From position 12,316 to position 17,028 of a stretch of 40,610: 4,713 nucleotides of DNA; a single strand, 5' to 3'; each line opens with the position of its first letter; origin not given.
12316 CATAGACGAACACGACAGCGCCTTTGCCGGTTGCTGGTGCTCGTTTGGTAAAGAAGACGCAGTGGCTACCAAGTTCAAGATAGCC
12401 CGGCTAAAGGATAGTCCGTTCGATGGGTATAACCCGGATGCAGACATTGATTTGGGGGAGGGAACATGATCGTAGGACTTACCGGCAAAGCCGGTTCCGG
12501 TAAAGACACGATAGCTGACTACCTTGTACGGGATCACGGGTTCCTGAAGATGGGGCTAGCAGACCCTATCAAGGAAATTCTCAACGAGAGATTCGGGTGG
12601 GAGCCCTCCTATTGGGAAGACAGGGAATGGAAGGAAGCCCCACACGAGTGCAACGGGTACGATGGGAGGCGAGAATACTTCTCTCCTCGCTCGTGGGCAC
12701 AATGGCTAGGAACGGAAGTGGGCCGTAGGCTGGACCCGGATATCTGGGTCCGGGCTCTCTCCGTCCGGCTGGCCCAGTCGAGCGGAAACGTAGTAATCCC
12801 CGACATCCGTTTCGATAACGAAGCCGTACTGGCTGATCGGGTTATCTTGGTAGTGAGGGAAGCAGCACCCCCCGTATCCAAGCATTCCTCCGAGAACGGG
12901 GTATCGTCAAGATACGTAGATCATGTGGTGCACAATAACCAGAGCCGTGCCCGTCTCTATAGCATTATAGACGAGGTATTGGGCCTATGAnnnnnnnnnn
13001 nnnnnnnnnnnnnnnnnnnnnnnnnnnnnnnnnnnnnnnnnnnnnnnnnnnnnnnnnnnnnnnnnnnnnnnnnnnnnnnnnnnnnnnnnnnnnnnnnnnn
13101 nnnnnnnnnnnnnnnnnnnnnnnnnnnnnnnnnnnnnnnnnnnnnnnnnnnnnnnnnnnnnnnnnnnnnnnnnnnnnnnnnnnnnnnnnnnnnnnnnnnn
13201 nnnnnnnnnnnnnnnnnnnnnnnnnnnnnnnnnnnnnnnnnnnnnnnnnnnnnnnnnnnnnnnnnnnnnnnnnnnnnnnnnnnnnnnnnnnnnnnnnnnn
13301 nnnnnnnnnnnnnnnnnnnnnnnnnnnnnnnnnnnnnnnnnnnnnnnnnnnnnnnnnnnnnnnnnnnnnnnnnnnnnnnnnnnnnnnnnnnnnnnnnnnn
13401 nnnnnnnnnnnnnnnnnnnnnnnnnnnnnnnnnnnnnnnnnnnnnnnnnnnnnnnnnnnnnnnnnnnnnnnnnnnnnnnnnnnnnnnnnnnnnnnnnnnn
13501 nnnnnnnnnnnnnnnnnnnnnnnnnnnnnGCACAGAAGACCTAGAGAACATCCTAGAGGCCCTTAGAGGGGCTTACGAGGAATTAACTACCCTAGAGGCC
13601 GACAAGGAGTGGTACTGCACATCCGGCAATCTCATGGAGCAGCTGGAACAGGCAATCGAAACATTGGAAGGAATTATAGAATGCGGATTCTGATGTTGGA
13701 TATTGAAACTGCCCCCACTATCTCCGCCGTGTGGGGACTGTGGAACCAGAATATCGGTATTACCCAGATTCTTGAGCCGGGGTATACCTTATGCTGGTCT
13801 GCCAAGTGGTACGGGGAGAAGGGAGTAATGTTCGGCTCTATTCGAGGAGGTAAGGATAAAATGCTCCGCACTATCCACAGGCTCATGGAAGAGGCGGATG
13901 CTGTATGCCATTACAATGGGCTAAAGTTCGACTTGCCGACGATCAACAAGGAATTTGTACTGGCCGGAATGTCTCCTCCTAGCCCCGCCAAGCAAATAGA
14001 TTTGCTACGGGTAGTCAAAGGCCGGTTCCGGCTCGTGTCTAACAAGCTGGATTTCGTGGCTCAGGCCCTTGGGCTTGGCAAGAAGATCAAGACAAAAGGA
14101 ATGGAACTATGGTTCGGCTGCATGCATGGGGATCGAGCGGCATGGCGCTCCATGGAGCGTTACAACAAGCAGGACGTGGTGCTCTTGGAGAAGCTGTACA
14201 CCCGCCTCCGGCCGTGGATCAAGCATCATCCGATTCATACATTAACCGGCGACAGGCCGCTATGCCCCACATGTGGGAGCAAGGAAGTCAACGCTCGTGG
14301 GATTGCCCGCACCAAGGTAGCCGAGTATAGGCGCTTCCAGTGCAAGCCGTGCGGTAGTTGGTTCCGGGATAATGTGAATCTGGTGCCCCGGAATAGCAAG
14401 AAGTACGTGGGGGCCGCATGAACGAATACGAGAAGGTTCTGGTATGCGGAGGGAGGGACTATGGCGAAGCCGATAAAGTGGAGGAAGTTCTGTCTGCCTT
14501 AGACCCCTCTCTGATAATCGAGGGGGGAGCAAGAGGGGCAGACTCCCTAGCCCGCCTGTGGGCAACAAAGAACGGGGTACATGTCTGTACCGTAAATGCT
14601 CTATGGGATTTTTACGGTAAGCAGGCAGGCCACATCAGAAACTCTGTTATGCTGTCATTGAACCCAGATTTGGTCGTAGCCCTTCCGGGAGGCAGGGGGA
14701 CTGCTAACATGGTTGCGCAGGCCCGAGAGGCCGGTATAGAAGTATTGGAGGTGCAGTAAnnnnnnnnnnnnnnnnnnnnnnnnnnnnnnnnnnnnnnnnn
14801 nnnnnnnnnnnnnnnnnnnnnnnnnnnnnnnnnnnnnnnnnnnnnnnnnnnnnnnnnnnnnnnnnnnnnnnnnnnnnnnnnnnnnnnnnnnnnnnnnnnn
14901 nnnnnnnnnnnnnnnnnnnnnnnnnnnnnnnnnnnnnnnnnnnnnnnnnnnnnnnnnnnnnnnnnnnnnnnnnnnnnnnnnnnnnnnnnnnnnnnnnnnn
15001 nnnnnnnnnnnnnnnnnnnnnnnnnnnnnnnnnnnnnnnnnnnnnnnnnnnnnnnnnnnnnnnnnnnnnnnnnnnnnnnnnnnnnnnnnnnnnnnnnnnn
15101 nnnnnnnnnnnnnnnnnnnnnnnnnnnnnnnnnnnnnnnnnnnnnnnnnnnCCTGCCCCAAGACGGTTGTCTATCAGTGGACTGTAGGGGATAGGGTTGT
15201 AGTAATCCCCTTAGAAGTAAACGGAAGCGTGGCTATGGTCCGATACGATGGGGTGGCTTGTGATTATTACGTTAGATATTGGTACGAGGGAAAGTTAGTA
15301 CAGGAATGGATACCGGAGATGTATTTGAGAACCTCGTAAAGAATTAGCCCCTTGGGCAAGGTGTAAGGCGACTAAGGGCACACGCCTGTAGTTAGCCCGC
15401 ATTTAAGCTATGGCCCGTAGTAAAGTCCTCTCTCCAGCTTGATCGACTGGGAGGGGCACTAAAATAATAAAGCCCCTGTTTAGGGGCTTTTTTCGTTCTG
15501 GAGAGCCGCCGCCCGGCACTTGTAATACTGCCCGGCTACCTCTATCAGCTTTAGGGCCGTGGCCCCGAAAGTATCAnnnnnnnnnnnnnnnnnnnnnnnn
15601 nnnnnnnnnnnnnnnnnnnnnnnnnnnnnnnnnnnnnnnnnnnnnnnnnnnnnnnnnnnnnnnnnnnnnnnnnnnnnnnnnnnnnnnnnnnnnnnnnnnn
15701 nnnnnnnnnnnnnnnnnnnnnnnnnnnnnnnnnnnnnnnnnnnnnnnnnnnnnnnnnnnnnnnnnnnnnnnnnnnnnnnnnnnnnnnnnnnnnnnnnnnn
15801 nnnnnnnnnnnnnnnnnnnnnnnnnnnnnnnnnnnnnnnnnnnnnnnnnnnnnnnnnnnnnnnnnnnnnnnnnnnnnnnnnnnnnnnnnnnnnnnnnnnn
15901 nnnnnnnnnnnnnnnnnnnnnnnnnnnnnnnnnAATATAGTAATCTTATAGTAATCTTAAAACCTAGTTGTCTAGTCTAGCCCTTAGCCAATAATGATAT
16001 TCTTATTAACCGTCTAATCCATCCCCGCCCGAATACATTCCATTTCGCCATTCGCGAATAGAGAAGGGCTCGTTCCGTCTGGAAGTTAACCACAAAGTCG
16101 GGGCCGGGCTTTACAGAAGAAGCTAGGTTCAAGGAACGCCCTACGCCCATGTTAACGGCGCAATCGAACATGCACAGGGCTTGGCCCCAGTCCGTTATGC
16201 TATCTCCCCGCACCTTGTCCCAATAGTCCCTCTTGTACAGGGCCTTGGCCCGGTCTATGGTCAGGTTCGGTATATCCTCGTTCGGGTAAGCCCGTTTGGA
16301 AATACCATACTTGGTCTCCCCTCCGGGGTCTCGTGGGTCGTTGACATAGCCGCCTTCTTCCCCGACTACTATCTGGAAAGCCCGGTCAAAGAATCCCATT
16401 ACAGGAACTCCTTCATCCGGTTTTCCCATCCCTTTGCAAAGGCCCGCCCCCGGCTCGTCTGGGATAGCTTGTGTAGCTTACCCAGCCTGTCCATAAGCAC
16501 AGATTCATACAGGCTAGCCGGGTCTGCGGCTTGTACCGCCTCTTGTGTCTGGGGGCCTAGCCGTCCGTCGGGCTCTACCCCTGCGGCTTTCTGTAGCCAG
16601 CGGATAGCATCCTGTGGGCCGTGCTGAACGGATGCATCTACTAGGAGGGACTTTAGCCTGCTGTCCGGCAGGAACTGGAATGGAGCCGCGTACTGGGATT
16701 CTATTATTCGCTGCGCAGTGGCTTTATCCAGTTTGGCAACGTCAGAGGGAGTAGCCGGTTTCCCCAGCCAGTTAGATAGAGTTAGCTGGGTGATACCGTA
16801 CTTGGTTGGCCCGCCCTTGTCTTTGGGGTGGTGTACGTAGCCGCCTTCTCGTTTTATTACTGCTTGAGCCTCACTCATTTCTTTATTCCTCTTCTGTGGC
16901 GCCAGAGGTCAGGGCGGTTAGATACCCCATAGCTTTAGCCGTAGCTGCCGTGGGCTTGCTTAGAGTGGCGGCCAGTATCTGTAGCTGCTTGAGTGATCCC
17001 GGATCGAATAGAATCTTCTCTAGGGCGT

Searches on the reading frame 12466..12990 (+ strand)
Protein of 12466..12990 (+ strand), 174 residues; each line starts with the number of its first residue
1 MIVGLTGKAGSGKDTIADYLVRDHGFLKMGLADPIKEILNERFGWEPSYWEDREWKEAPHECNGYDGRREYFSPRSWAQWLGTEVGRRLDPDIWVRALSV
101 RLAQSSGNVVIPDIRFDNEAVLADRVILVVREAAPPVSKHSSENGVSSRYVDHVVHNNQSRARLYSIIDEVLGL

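Call 68: search_protein_families(library=pfam, proteins=[window:12466-12990:+], max_evalue=0.001)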
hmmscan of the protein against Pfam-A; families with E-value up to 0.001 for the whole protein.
window:12466-12990:+ (174 aa): 2 families
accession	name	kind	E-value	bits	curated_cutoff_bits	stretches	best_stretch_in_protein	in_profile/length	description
PF21448.3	DNMK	-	2e-19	70.6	27.1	2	69-166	125-231/232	Deoxynucleotide monophosphate kinase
PF13238.12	AAA_18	-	4.6e-05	24.3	29.4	1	3-58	1-51/128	AAA domain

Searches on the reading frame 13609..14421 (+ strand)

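Call 69: search_protein_families(library=pfam, proteins=[window:13609-14421:+], max_evalue=0.001)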
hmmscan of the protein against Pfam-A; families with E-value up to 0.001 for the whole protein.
window:13609-14421:+ (270 aa): 1 family
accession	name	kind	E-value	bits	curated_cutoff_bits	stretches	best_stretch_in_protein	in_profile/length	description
PF13482.12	RNase_H_2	-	3.7e-14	53.5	22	1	83-200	45-164/165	RNase_H superfamily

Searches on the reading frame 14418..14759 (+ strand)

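Call 69: search_protein_families(library=pfam, proteins=[window:14418-14759:+], max_evalue=0.001)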
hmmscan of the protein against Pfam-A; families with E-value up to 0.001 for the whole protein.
window:14418-14759:+ (113 aa): 1 family
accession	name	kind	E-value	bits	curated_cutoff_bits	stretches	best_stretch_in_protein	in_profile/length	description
PF10686.14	YAcAr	-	1.5e-12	47.5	28.2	1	6-64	2-64/66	YspA, cpYpsA-related SLOG family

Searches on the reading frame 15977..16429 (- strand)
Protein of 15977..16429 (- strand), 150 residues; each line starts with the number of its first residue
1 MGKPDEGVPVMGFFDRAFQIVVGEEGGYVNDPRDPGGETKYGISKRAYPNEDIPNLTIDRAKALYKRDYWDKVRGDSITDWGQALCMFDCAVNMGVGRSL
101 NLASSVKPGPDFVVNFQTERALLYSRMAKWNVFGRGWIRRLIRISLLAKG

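Call 69: search_protein_families(library=pfam, proteins=[window:15977-16429:-], max_evalue=0.001)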
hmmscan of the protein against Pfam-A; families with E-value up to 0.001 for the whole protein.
window:15977-16429:- (150 aa): 1 family
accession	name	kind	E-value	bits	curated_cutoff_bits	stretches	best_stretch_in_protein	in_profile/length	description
PF05838.17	Glyco_hydro_108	-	7.3e-25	87.8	21.2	1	19-95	2-85/85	Glycosyl hydrolase 108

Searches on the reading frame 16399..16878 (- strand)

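Call 69: search_protein_families(library=pfam, proteins=[window:16399-16878:-], max_evalue=0.001)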
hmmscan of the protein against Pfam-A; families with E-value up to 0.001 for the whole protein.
window:16399-16878:- (159 aa): 3 families
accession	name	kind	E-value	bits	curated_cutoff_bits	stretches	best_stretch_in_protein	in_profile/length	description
PF05838.17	Glyco_hydro_108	-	1.5e-19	70.7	21.2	1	5-87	2-85/85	Glycosyl hydrolase 108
PF09374.15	PG_binding_3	-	6.9e-10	39.4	24.6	1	91-155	2-75/76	Predicted Peptidoglycan domain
PF01471.23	PG_binding_1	-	0.00011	22.8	23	1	89-114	31-56/57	Putative peptidoglycan binding domain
